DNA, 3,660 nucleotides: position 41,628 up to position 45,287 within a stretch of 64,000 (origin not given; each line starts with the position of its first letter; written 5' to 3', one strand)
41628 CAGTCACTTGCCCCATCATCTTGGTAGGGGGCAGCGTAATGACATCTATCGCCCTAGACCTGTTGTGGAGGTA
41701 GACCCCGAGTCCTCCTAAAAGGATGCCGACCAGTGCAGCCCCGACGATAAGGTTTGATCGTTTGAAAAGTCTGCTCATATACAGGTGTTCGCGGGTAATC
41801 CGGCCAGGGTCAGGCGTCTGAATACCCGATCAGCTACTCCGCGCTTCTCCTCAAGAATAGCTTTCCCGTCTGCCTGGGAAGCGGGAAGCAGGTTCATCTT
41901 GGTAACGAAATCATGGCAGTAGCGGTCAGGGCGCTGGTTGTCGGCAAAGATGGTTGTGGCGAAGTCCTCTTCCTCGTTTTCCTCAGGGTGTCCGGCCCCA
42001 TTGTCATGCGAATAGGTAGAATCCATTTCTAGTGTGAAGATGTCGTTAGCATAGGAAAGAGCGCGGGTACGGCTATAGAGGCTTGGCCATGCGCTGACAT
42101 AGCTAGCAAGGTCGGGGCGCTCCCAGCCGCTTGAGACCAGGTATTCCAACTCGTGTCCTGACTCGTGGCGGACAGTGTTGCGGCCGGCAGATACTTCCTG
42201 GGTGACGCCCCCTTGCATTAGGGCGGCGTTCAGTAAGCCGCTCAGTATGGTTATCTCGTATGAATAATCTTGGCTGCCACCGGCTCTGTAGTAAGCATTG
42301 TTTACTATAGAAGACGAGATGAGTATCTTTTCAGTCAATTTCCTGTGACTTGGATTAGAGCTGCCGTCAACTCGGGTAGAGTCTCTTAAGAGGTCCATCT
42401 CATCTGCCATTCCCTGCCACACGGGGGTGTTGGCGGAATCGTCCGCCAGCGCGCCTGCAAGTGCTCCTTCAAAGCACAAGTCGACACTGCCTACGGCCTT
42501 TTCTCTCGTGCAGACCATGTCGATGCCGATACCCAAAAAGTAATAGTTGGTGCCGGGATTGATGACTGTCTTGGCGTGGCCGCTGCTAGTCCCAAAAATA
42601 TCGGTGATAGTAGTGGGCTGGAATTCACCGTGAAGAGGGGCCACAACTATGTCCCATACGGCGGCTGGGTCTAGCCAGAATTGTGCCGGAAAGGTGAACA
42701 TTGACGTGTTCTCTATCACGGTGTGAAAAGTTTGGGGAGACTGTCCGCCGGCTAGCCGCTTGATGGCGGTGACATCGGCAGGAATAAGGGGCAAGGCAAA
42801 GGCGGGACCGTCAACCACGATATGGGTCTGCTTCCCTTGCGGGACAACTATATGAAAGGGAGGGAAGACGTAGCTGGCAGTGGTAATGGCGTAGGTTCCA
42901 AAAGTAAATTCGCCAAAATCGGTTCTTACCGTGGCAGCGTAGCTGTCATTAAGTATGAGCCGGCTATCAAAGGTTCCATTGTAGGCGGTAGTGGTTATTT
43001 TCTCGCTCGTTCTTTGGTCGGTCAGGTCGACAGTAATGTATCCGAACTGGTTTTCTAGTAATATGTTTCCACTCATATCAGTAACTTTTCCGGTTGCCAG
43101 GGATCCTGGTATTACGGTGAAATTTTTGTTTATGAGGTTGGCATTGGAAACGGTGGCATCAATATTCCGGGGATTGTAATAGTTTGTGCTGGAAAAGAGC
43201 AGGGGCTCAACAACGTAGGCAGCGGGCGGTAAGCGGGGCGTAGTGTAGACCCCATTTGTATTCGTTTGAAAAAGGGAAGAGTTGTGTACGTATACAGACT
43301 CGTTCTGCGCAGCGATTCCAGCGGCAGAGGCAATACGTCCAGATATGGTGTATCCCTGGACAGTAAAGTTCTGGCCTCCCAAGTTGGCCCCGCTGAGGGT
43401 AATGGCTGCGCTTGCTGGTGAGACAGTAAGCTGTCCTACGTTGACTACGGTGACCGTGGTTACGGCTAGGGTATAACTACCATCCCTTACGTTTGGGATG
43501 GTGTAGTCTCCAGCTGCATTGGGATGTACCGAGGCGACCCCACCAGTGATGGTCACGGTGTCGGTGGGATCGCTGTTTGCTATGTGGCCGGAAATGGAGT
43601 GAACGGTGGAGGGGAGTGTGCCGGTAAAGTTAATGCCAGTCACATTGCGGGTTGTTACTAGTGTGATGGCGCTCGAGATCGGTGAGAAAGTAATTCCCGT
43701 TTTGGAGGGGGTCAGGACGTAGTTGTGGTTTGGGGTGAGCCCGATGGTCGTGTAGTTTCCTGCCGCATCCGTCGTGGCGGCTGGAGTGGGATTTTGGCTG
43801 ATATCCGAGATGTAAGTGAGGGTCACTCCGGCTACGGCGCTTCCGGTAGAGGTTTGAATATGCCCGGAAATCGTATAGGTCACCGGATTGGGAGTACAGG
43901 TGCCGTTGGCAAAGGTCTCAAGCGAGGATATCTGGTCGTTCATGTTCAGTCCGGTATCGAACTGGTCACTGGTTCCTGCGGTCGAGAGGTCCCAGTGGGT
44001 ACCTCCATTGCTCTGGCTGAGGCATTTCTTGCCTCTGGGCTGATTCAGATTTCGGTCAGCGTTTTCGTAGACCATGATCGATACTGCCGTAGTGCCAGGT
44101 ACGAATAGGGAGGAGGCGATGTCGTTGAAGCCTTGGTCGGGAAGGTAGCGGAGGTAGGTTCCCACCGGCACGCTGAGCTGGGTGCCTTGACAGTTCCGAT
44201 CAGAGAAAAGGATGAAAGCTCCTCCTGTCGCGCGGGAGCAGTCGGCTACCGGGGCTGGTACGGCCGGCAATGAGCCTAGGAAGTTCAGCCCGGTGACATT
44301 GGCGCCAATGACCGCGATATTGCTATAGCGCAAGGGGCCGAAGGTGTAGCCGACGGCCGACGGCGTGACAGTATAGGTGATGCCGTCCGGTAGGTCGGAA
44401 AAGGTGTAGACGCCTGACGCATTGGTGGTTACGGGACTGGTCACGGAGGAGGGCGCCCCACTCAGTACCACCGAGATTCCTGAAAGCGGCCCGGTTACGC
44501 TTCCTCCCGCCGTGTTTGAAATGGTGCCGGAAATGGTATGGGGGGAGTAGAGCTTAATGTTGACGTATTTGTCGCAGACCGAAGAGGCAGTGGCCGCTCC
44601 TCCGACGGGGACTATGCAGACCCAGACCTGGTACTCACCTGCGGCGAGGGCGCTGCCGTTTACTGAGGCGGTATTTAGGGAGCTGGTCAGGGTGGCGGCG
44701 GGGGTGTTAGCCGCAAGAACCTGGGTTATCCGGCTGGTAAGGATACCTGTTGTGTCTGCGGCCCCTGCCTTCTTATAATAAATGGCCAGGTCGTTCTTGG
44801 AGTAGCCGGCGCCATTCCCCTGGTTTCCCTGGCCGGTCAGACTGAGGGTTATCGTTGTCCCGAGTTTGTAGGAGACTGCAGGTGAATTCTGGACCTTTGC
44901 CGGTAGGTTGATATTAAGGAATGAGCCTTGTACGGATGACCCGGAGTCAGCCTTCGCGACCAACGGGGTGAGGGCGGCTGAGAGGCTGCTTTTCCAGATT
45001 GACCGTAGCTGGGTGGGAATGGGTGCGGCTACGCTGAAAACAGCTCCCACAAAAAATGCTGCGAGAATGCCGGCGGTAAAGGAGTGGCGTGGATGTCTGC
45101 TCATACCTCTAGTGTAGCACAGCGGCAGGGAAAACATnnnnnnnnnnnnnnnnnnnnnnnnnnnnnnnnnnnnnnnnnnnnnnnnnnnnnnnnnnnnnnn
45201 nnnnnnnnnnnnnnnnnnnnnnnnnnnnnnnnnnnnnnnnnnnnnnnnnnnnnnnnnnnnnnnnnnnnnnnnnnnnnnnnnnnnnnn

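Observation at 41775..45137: A 1120-aa secreted protein with many Cna-B/CarboxypepD_reg-like repeats and a C-terminal HExxH domain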

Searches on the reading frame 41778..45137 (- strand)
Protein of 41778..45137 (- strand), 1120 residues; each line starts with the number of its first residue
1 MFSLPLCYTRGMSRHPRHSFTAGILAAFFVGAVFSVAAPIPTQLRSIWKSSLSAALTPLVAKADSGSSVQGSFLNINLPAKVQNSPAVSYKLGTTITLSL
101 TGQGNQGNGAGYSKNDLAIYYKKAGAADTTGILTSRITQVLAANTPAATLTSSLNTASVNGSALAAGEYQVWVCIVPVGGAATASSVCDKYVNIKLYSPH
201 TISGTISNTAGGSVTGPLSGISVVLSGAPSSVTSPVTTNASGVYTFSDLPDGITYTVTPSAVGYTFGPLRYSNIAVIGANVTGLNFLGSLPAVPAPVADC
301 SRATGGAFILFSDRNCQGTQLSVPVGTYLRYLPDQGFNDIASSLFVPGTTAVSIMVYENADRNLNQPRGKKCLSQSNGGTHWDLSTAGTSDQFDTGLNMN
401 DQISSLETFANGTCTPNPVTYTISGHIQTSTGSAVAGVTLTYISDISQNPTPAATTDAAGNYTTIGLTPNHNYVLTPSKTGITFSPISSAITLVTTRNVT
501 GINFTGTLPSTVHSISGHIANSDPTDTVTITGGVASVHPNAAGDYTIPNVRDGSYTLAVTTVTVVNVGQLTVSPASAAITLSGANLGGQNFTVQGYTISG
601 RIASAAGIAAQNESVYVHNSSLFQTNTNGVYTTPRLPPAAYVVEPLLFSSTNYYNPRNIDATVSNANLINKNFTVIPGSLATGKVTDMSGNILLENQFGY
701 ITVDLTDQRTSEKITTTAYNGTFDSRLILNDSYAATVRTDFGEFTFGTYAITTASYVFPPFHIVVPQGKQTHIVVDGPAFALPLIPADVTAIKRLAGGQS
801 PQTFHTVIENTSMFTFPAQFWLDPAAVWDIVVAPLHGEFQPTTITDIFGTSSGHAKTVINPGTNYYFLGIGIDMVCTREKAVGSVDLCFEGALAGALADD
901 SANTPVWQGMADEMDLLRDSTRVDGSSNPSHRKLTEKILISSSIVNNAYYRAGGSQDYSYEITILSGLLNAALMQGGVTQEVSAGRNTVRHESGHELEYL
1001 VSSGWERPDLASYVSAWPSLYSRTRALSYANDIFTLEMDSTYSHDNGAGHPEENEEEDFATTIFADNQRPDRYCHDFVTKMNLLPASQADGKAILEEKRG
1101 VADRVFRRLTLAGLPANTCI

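Call 3: search_protein_families(library=pfam, proteins=[window:41778-45137:-], max_evalue=1)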
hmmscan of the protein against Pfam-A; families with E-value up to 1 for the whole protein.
window:41778-45137:- (1120 aa): 8 families
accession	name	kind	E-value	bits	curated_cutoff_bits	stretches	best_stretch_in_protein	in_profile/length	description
PF13620.12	CarboxypepD_reg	-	1.6e-22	80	32.3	4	201-286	1-79/82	Carboxypeptidase regulatory-like domain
PF13715.12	CarbopepD_reg_2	-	2.6e-08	34.2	32.2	2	202-265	1-56/88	CarboxypepD_reg-like domain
PF17210.9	SdrD_B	-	2e-07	31.6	29.7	2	217-266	23-72/112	SdrD B-like domain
PF22902.2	NOMO1-like_9th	-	2.6e-07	30.8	27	2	212-269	7-65/75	BOS complex subunit NOMO1-like, beta sandwich domain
PF09430.16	EMC7_beta-sandw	-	3e-06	27.9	26.6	2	220-270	9-56/122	ER membrane protein complex subunit 7, beta-sandwich domain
PF17802.7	SpaA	-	2.2e-05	25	23.1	1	214-258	11-57/91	Prealbumin-like fold domain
PF13336.12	AcetylCoA_hyd_C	-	0.021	15.2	23.7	0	875-927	28-80/154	Acetyl-CoA hydrolase/transferase C-terminal domain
PF14686.12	fn3_3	-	0.026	14.8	24.4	1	541-559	33-51/75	Polysaccharide lyase family 4, domain II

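Call 4: search_protein_families(library=ncbifam, proteins=[window:41778-45137:-], max_evalue=1)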
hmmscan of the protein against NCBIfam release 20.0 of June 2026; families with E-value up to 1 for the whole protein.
window:41778-45137:- (1120 aa): 0 families

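Call 6: search_solved_structures(query=window:41778-45137:-, max_evalue=1)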
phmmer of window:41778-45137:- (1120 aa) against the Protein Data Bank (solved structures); distinct sequences matched with E-value up to 1: 2.
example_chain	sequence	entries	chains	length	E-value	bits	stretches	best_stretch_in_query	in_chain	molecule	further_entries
1m8u_A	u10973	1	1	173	0.33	11.7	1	301-362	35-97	gamma-E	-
1a45_A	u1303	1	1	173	0.41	11.4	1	301-362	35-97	GAMMAF CRYSTALLIN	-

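Call 13: find_encoding_contigs(protein=window:41778-45137:-, flank=10000, max_places=6)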
Protein window:41778-45137:- (1120 aa): 1 contig read that carries it; 1 place shown.
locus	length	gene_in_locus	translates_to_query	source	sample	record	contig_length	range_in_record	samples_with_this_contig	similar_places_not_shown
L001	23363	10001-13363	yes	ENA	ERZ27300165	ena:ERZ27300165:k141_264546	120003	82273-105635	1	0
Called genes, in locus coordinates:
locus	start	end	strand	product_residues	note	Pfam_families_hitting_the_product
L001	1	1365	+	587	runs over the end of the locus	PF00664:ABC_membrane, PF00005:ABC_tran, PF02463:SMC_N (weak)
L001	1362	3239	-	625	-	-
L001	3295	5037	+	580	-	PF01807:Zn_ribbon_DnaG, PF10410:DnaB_bind (faint), PF08275:DNAG_N, PF13662:Toprim_4, PF01751:Toprim, PF13155:Toprim_2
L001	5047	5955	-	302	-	-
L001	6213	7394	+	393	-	PF03979:Sigma70_r1_1, PF00140:Sigma70_r1_2, PF04542:Sigma70_r2, PF04539:Sigma70_r3, PF04545:Sigma70_r4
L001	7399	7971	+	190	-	PF02545:Maf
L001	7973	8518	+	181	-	PF01330:RuvA_N, PF14520:HHH_5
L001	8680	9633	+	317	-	PF07992:Pyr_redox_2, PF12831:FAD_oxidored (faint), PF13738:Pyr_redox_3, PF00070:Pyr_redox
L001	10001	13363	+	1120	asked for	PF17210:SdrD_B (faint), PF17802:SpaA (faint), PF13620:CarboxypepD_reg, PF13715:CarbopepD_reg_2 (faint), PF22902:NOMO1-like_9th (faint), PF22904:NOMO1-like_2nd (faint), PF09430:EMC7_beta-sandw (faint)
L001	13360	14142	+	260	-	-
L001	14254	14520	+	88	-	-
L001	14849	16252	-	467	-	PF03734:YkuD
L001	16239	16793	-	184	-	PF18306:LDcluster4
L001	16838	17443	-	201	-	-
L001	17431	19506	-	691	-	PF00133:tRNA-synt_1, PF01406:tRNA-synt_1e (faint), PF09334:tRNA-synt_1g, PF13603:tRNA-synt_1_2 (weak), PF00133:tRNA-synt_1, PF09334:tRNA-synt_1g (weak), PF08264:Anticodon_1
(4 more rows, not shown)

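Call 40: list_cluster_members(proteins=[window:41778-45137:-, window:40999-41778:-, window:45508-46458:-, window:46623-47165:-, window:35632-37704:+])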
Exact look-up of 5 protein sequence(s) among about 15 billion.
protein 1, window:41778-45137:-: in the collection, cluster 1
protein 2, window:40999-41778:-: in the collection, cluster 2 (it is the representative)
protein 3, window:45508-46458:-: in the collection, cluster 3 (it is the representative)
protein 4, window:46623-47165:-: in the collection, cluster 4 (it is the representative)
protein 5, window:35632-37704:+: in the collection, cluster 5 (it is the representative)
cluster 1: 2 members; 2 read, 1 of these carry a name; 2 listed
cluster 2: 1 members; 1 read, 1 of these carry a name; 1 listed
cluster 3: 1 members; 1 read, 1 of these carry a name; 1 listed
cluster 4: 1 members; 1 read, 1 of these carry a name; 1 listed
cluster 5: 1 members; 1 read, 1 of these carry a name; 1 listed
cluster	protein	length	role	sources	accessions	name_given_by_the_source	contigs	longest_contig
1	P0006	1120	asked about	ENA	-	-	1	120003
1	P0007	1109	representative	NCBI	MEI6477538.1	MAG: carboxypeptidase-like regulatory domain-containing protein [bacterium]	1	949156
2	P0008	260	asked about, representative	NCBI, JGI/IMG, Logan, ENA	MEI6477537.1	MAG: hypothetical protein WCO52_00930 [bacterium]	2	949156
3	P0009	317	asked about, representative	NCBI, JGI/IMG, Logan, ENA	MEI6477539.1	MAG: FAD-dependent oxidoreductase [bacterium]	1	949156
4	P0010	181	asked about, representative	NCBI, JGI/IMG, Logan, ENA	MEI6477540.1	MAG: Holliday junction branch migration protein RuvA [bacterium]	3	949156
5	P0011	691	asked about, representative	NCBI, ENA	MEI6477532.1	MAG: valine--tRNA ligase [bacterium]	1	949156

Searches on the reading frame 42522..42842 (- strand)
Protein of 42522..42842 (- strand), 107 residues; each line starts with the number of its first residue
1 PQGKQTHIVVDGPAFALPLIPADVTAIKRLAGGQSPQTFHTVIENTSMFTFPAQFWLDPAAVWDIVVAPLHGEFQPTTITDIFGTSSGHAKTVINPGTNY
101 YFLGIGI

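Call 99: search_protein_families(library=pfam, proteins=[window:42522-42842:-], max_evalue=1)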
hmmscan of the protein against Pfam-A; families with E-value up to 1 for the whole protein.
window:42522-42842:- (107 aa): 0 families

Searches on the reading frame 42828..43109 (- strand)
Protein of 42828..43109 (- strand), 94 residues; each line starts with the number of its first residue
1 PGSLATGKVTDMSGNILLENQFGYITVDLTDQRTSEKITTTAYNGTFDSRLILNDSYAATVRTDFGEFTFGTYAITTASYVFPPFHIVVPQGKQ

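Call 99: search_protein_families(library=pfam, proteins=[window:42828-43109:-], max_evalue=1)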
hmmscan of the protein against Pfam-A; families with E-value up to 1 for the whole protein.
window:42828-43109:- (94 aa): 1 family
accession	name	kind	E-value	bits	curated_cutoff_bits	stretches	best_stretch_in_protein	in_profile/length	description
PF13620.12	CarboxypepD_reg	-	0.033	15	32.3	1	6-63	3-56/82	Carboxypeptidase regulatory-like domain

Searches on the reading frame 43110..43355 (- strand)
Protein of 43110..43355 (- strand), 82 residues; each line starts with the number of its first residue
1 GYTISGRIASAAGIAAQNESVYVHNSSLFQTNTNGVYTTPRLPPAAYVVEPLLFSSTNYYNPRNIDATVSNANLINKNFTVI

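Call 99: search_protein_families(library=pfam, proteins=[window:43110-43355:-], max_evalue=1)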
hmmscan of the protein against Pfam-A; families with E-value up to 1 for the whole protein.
window:43110-43355:- (82 aa): 1 family
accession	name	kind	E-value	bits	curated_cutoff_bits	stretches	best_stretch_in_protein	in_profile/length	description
PF13620.12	CarboxypepD_reg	-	3.3e-05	24.6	32.3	1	3-70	1-70/82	Carboxypeptidase regulatory-like domain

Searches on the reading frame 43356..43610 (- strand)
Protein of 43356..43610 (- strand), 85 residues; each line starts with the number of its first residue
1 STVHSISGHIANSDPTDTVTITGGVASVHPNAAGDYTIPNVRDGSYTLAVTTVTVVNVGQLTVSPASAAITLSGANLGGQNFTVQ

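Call 99: search_protein_families(library=pfam, proteins=[window:43356-43610:-], max_evalue=1)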
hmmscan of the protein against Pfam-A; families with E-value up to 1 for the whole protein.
window:43356-43610:- (85 aa): 6 families
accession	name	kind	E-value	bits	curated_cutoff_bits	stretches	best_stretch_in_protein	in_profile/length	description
PF13620.12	CarboxypepD_reg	-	0.00014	22.6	32.3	1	18-66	18-72/82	Carboxypeptidase regulatory-like domain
PF13715.12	CarbopepD_reg_2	-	0.00044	20.7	32.2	1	18-57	18-57/88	CarboxypepD_reg-like domain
PF14686.12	fn3_3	-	0.0024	18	24.4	1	31-50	32-51/75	Polysaccharide lyase family 4, domain II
PF08400.16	phage_tail_N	-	0.0042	17.5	26.6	1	16-72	29-86/134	Prophage tail fibre N-terminal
PF09430.16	EMC7_beta-sandw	-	0.011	16.3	26.6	1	12-54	5-49/122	ER membrane protein complex subunit 7, beta-sandwich domain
PF25784.1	BigA_N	-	0.043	14.4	24.5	1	16-79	13-66/80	BigA and YdbA N-terminal beta barrel domain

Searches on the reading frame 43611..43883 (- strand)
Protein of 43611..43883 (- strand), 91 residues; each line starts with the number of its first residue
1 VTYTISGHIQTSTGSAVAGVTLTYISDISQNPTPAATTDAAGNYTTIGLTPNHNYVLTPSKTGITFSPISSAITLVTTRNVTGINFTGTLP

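Call 99: search_protein_families(library=pfam, proteins=[window:43611-43883:-], max_evalue=1)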
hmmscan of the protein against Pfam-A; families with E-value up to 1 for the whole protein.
window:43611-43883:- (91 aa): 6 families
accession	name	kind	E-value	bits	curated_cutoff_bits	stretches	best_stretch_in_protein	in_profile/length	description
PF13620.12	CarboxypepD_reg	-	2.3e-07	31.5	32.3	1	4-87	1-80/82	Carboxypeptidase regulatory-like domain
PF17210.9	SdrD_B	-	0.0016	19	29.7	1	9-69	16-75/112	SdrD B-like domain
PF02770.24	Acyl-CoA_dh_M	-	0.0026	18.3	33.3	1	34-78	7-51/97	Acyl-CoA dehydrogenase, middle domain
PF22902.2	NOMO1-like_9th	-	0.0033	17.6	27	1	15-70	11-66/75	BOS complex subunit NOMO1-like, beta sandwich domain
PF13715.12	CarbopepD_reg_2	-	0.029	14.9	32.2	1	5-65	1-56/88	CarboxypepD_reg-like domain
PF17508.7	MccV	-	0.13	13.2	27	1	8-51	34-77/104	Microcin V bacteriocin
